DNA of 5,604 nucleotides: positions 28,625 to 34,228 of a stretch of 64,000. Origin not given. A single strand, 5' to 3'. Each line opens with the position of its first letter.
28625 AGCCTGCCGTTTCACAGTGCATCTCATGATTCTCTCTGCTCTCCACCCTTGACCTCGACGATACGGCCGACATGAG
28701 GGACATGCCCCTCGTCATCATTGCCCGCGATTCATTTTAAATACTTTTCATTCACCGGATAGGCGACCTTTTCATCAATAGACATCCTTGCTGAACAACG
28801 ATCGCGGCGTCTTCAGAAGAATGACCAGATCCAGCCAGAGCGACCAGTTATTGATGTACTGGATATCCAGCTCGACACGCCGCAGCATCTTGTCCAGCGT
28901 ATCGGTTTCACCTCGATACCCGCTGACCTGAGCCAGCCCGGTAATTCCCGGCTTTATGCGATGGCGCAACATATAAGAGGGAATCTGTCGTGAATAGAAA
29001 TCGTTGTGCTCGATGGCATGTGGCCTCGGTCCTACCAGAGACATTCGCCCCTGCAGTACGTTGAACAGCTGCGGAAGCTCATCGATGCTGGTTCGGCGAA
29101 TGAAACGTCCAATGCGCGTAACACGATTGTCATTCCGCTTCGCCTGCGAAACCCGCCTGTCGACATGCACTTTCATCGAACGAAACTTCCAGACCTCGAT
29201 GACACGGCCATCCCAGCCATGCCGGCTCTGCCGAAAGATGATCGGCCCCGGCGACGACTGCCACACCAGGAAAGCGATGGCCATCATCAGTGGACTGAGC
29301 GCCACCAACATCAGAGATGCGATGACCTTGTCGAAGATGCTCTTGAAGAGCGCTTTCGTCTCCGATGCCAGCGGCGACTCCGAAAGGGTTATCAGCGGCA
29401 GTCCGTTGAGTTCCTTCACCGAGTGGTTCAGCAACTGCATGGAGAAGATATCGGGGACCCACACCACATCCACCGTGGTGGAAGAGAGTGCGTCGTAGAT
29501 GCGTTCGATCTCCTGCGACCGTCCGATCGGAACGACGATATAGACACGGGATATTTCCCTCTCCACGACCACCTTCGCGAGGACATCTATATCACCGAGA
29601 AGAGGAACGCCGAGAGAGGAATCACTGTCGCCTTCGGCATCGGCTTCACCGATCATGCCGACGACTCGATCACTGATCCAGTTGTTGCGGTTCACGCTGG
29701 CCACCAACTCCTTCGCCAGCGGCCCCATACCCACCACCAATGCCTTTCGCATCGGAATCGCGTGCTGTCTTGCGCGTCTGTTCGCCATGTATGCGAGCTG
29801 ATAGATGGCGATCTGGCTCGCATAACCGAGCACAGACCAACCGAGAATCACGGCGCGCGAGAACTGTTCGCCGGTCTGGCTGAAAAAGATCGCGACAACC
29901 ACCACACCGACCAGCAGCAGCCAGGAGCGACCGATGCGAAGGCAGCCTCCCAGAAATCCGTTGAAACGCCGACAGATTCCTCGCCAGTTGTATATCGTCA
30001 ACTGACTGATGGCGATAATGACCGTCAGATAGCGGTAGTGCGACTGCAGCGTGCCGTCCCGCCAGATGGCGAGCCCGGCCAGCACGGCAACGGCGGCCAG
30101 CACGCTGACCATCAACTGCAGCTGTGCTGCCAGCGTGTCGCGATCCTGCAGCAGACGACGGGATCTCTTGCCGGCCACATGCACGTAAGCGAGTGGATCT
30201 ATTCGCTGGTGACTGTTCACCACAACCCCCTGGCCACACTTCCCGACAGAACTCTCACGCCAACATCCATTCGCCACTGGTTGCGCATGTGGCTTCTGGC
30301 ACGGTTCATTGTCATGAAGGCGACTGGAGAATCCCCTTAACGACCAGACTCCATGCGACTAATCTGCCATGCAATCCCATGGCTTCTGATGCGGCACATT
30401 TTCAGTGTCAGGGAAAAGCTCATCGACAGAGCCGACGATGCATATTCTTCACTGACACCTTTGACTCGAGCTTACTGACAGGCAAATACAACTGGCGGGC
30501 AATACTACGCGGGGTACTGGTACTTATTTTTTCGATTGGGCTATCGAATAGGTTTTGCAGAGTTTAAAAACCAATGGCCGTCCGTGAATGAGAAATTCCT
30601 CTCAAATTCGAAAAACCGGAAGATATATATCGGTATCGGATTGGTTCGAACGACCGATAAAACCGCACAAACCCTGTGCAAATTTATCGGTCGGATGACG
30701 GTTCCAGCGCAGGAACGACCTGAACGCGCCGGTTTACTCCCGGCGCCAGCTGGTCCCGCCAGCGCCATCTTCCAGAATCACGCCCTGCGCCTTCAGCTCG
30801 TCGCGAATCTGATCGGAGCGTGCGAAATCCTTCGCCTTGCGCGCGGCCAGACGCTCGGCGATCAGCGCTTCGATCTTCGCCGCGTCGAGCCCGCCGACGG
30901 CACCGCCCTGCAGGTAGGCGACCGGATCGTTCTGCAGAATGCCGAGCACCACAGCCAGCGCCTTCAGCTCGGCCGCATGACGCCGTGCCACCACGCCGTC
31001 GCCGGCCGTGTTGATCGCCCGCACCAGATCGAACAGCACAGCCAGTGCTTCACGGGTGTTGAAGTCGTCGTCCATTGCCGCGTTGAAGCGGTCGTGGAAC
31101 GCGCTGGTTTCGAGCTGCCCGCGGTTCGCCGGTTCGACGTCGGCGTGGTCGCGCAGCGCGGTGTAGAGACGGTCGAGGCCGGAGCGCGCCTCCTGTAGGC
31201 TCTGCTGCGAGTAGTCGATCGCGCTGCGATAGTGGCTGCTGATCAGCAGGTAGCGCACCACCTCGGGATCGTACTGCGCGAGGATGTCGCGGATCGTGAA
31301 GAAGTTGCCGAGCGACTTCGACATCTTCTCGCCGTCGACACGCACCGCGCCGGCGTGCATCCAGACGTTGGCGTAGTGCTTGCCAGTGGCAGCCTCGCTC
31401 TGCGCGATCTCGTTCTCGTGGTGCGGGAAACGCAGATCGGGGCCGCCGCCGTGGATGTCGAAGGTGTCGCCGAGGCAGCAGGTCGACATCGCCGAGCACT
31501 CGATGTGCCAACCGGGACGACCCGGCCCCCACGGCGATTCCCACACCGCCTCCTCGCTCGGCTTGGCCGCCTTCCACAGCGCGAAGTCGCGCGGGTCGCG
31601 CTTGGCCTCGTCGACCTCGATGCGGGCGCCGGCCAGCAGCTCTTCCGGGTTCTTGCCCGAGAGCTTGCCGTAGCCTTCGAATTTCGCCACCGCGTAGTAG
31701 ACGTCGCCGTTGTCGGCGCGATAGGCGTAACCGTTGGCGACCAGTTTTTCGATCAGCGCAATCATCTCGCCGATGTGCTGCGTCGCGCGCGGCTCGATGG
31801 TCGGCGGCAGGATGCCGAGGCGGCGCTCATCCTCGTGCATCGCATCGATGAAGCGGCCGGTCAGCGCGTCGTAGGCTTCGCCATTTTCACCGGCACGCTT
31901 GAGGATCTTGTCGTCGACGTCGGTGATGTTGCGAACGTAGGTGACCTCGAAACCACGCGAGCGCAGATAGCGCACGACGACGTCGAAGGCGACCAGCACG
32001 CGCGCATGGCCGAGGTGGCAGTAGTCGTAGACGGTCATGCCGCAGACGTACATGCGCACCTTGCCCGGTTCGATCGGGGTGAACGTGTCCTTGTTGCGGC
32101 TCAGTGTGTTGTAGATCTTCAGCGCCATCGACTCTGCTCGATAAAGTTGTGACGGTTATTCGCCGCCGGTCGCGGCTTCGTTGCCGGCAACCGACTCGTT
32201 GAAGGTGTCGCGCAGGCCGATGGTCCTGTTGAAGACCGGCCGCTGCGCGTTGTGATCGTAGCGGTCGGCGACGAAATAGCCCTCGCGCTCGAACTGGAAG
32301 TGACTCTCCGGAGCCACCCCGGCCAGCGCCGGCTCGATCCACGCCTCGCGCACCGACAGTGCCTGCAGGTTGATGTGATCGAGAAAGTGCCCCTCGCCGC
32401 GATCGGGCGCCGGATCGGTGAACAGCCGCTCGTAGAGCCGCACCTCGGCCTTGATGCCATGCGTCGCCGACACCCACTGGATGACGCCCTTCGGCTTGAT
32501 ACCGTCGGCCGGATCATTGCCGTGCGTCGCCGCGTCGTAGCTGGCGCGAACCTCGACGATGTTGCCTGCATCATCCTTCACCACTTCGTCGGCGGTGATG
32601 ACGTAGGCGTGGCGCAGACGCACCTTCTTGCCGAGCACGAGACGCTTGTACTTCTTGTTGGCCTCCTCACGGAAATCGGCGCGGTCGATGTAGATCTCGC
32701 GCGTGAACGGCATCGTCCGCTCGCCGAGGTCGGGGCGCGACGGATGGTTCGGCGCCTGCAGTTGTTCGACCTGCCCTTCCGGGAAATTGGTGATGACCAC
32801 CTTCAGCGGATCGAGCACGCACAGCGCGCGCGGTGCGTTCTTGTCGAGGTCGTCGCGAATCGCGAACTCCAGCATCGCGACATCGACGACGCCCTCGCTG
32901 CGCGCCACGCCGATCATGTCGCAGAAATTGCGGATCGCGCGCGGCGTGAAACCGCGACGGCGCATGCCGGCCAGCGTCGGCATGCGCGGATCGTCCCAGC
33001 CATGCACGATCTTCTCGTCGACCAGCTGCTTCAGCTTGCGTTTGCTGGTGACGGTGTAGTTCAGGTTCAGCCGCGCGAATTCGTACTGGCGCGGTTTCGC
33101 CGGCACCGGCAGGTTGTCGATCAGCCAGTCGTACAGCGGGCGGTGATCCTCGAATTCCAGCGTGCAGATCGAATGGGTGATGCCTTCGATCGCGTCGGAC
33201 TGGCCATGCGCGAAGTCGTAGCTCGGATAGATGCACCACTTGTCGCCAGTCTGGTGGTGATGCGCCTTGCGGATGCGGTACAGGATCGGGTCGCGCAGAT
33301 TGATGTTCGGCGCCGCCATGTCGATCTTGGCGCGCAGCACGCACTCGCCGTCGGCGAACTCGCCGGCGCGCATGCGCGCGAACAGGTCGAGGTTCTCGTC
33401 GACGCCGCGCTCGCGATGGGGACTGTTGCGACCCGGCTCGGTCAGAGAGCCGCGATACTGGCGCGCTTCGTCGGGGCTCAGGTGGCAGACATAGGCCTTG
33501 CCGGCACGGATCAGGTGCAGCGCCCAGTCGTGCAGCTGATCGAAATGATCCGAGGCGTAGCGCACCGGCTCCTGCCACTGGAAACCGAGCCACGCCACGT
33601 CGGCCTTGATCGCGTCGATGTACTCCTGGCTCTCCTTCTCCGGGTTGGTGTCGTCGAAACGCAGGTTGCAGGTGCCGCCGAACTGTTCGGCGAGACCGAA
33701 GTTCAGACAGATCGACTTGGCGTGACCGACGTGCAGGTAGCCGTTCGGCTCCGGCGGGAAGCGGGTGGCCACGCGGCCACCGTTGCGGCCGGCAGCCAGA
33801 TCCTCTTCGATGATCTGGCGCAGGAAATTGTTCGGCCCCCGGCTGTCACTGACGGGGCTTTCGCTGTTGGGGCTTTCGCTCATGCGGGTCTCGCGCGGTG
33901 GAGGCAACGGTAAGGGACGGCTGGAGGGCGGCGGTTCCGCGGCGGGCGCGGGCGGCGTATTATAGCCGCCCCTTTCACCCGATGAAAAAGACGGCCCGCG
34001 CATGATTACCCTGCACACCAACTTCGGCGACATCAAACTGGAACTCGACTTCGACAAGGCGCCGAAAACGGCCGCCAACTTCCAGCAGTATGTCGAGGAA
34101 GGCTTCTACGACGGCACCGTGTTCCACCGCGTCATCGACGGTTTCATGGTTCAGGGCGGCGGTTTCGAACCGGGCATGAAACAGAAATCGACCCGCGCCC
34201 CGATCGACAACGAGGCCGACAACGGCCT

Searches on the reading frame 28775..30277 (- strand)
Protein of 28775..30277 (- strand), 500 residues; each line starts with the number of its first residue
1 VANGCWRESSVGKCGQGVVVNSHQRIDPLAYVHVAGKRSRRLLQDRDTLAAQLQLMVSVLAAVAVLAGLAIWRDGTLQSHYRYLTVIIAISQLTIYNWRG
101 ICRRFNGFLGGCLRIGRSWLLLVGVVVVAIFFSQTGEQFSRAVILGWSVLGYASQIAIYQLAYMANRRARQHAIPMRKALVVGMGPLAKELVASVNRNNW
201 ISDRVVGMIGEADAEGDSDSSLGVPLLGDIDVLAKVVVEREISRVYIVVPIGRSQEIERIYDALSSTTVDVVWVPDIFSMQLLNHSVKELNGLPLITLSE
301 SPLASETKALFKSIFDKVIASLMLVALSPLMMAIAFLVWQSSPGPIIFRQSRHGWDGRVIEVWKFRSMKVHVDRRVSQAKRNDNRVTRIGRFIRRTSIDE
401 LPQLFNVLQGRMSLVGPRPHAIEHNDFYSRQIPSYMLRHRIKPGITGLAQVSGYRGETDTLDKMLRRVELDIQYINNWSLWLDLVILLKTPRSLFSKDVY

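Call 24: search_protein_families(library=ncbifam, proteins=[window:28775-30277:-], max_evalue=0.00001)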
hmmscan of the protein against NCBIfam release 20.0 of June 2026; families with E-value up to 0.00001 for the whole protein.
window:28775-30277:- (500 aa): 10 families
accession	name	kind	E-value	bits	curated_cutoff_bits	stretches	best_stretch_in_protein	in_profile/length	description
TIGR03023.1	WcaJ_sugtrans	equivalog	3.1e-140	468.4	410.75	1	59-496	11-448/453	undecaprenyl-phosphate glucose phosphotransferase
TIGR03025.1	EPS_sugtrans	subfamily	1e-133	446.9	295.55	1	59-497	8-441/445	exopolysaccharide biosynthesis polyprenyl glycosylphosphotransferase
NF007518.0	PRK10124.1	equivalog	6.2e-105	351.6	684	1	114-490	83-453/464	undecaprenyl-phosphate glucose phosphotransferase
NF050817.1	PolSacchBiosHfsE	equivalog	1e-73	248.7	750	1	47-490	21-455/467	polysaccharide biosynthesis protein HfsE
TIGR03022.1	WbaP_sugtrans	subfamily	1.2e-71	242.4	403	1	67-492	17-447/456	undecaprenyl-phosphate galactose phosphotransferase WbaP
TIGR03013.1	EpsB_2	subfamily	4.7e-61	207.2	393.35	1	82-492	38-434/443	TIGR03013 family XrtA/PEP-CTERM system glycosyltransferase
NF052601.1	undeca_RfbP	equivalog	3e-42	144.6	330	1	303-490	36-231/244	undecaprenyl-phosphate galactose phosphotransferase family protein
NF041877.1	EPS_EpsZ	equivalog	3.7e-41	141.2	800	1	49-490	6-448/459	exopolysaccharide biosynthesis polyisoprenyl-phosphate hexose-1-phosphate transferase EpsZ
NF011751.0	PRK15204.1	equivalog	5.4e-41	140.7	907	1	132-498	105-473/476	undecaprenyl-phosphate galactose phosphotransferase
NF045514.1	glycotran_HepC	equivalog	3.1e-25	88.8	140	1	306-423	111-215/220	heterocyst development glycosyltransferase HepC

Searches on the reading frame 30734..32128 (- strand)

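Call 33: search_protein_families(library=pfam, proteins=[window:30734-32128:-], max_evalue=0.001)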
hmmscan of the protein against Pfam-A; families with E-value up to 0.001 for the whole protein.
window:30734-32128:- (464 aa): 6 families
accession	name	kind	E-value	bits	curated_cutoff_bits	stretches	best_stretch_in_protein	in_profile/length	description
PF01406.26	tRNA-synt_1e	-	6.8e-134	446.4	27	1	16-315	2-300/301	tRNA synthetases class I (C) catalytic domain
PF09190.17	DALR_2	-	9.1e-17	61.8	22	1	347-399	1-57/57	DALR domain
PF09334.17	tRNA-synt_1g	-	1.3e-13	50.9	20.1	2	257-313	316-373/391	tRNA synthetases class I (M)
PF00133.28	tRNA-synt_1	-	3.2e-09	36.5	22.7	1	231-305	337-412/414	tRNA synthetases class I (I, L, M and V)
PF01921.24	tRNA-synt_1f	-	4.2e-09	36.2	27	1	266-326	280-340/360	tRNA synthetases class I (K)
PF23493.1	CysS_C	-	1.7e-07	31.6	23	1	417-462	6-51/51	Cysteinyl-tRNA ligase anticodon binding domain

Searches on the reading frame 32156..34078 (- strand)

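Call 33: search_protein_families(library=pfam, proteins=[window:32156-34078:-], max_evalue=0.001)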
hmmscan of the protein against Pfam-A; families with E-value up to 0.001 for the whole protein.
window:32156-34078:- (640 aa): 3 families
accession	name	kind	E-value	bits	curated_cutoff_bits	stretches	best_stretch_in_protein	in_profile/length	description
PF00749.27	tRNA-synt_1c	-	5.3e-110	367.6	23.4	1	103-411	2-312/314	tRNA synthetases class I (E and Q), catalytic domain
PF03950.23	tRNA-synt_1c_C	-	9.7e-32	109.5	23.9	1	415-515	1-91/91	tRNA synthetases class I (E and Q), anti-codon binding domain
PF20974.2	tRNA-synt_1c_C2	-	5.6e-21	75.4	23.9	1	532-605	1-69/69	tRNA synthetases class I (E and Q), anti-codon binding domain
